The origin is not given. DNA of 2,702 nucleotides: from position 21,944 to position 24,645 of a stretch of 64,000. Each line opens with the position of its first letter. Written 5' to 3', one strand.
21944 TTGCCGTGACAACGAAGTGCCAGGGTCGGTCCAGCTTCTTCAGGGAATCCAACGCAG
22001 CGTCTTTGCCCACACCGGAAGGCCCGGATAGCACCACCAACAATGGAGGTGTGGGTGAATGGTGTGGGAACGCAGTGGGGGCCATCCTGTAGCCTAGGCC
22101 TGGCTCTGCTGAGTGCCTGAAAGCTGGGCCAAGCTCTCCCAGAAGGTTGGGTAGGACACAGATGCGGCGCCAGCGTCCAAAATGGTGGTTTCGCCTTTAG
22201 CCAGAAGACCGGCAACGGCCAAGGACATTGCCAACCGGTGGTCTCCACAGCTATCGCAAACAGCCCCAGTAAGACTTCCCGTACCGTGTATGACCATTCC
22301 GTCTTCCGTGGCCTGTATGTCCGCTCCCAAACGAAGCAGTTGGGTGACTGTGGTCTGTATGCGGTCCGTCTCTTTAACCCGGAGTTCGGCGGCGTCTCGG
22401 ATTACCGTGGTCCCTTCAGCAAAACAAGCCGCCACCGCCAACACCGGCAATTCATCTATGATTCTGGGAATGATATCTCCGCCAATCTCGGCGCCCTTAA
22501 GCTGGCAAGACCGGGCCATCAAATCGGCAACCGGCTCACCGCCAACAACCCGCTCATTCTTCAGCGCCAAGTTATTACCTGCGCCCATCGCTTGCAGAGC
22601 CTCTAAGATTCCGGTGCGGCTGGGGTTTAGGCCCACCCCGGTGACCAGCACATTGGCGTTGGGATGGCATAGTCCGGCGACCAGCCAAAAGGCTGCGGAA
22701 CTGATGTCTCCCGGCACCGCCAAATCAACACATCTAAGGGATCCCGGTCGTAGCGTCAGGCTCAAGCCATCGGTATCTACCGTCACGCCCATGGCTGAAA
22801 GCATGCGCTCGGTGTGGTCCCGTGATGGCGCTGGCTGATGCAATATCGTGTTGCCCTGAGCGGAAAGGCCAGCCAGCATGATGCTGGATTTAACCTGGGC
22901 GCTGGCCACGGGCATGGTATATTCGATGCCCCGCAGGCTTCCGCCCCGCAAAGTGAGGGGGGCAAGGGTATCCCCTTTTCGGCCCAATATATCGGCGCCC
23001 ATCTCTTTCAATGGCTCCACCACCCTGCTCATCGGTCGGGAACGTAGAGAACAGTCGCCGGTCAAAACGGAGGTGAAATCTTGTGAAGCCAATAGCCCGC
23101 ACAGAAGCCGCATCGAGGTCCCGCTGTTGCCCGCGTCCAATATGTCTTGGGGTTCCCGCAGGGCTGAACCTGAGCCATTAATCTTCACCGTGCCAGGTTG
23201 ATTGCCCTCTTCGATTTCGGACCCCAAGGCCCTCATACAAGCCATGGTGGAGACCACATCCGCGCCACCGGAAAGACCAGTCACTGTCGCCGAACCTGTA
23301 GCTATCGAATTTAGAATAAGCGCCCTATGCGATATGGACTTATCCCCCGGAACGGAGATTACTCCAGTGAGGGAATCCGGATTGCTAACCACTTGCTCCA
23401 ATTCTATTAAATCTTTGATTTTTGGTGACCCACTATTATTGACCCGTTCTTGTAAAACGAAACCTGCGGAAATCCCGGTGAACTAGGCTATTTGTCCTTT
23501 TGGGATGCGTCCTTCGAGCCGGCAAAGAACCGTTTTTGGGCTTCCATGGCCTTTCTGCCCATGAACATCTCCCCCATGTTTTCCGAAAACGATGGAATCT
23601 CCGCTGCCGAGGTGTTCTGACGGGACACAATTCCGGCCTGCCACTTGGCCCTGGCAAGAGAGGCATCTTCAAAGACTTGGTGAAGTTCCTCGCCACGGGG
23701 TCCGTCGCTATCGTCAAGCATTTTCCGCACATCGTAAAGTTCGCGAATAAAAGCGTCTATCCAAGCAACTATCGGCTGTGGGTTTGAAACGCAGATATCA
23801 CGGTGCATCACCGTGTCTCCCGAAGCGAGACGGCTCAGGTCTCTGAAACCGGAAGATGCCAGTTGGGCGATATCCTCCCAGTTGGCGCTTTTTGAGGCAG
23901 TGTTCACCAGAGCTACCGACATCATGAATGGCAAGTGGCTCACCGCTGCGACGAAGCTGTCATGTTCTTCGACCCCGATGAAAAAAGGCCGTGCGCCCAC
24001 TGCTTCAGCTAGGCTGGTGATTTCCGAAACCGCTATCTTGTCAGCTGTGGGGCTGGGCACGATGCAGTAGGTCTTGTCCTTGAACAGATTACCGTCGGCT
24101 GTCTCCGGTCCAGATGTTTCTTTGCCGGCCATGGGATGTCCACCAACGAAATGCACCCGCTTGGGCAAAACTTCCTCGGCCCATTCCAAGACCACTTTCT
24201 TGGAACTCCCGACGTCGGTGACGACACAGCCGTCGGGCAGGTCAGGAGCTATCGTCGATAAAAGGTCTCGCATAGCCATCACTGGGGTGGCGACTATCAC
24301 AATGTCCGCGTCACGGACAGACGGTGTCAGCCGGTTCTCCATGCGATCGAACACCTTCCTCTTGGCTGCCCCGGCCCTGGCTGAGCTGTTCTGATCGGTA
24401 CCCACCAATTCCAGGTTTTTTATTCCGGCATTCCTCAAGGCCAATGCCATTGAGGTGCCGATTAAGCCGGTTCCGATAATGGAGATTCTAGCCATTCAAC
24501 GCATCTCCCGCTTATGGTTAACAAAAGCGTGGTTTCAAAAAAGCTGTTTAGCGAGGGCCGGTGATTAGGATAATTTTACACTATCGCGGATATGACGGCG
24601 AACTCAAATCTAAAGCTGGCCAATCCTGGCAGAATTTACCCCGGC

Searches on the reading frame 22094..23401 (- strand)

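Call 29: search_protein_families(library=ncbifam, proteins=[window:22094-23401:-], max_evalue=0.00001)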
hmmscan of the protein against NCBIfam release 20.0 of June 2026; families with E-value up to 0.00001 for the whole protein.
window:22094-23401:- (435 aa): 6 families
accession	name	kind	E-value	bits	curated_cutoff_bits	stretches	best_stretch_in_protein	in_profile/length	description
NF011381.1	PRK14806.1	equivalog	2.2e-136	456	902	1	5-427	306-725/733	bifunctional prephenate dehydrogenase/3-phosphoshikimate 1-carboxyvinyltransferase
TIGR01356.1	aroA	equivalog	1.7e-119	399.4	287.25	1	13-428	1-413/415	3-phosphoshikimate 1-carboxyvinyltransferase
NF008816.0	PRK11860.1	equivalog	2.7e-48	164.6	943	1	10-432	14-440/662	bifunctional 3-phosphoshikimate 1-carboxyvinyltransferase/cytidylate kinase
NF006873.0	PRK09369.1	subfamily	5.7e-29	101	297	1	4-428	5-411/419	UDP-N-acetylglucosamine 1-carboxyvinyltransferase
TIGR01072.1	murA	equivalog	1.3e-25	90.1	392.7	1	5-427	6-410/416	UDP-N-acetylglucosamine 1-carboxyvinyltransferase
NF009470.0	PRK12830.1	equivalog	1.8e-19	69.8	552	1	6-429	7-410/417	UDP-N-acetylglucosamine 1-carboxyvinyltransferase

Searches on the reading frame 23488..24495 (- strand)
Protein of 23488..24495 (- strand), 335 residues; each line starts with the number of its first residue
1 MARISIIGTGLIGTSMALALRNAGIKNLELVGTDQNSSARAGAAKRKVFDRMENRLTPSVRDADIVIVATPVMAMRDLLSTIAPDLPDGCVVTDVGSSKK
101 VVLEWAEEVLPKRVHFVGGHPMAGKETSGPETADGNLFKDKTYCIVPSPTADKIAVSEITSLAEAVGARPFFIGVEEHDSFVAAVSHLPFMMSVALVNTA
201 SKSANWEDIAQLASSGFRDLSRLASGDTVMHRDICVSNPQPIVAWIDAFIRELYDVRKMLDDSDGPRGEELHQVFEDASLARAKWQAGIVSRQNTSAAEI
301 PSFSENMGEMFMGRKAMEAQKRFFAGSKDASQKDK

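Call 29: search_protein_families(library=ncbifam, proteins=[window:23488-24495:-], max_evalue=0.00001)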
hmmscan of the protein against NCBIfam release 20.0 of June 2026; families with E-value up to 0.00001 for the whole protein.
window:23488-24495:- (335 aa): 20 families
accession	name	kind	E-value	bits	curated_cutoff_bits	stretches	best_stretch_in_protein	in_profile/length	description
NF011381.1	PRK14806.1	equivalog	8.6e-67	225.9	902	1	2-295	4-294/733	bifunctional prephenate dehydrogenase/3-phosphoshikimate 1-carboxyvinyltransferase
NF005694.0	PRK07502.1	equivalog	9.3e-63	212.3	409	1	2-296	7-296/310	prephenate/arogenate dehydrogenase family protein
NF005107.0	PRK06545.1-5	equivalog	4.4e-62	210.2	414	1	3-284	4-283/367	prephenate dehydrogenase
NF006307.0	PRK08507.1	equivalog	1.8e-55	188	295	1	3-265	2-258/275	prephenate dehydrogenase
NF005650.0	PRK07417.1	equivalog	2.6e-53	181.1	290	1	2-282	2-275/281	prephenate/arogenate dehydrogenase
NF005105.0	PRK06545.1-3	equivalog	7.6e-51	173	524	1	3-282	4-282/367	prephenate dehydrogenase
NF005106.0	PRK06545.1-4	equivalog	5.8e-45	154.1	569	1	1-284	1-282/363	prephenate dehydrogenase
NF005111.0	PRK06545.2-3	equivalog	1.2e-44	152.9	344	1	4-266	16-271/371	prephenate dehydrogenase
NF005112.0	PRK06545.2-4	subfamily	1.5e-42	146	294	1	1-274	2-265/356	prephenate dehydrogenase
NF005104.0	PRK06545.1-1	equivalog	4.2e-41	141.3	713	1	3-279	4-277/366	prephenate dehydrogenase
NF005108.0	PRK06545.1-6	equivalog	5.3e-41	140.7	327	1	3-287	12-286/321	prephenate dehydrogenase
NF005109.0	PRK06545.2-1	equivalog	2.4e-35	122.3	397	1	5-255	5-244/361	prephenate dehydrogenase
NF005110.0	PRK06545.2-2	equivalog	3.3e-32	112.2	385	1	4-275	73-336/423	prephenate dehydrogenase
NF005113.0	PRK06545.2-5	equivalog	1.6e-22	80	497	2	4-145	3-136/378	prephenate dehydrogenase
NF006409.0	PRK08655.1-3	equivalog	1.2e-18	67.7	310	1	3-264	2-252/290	prephenate dehydrogenase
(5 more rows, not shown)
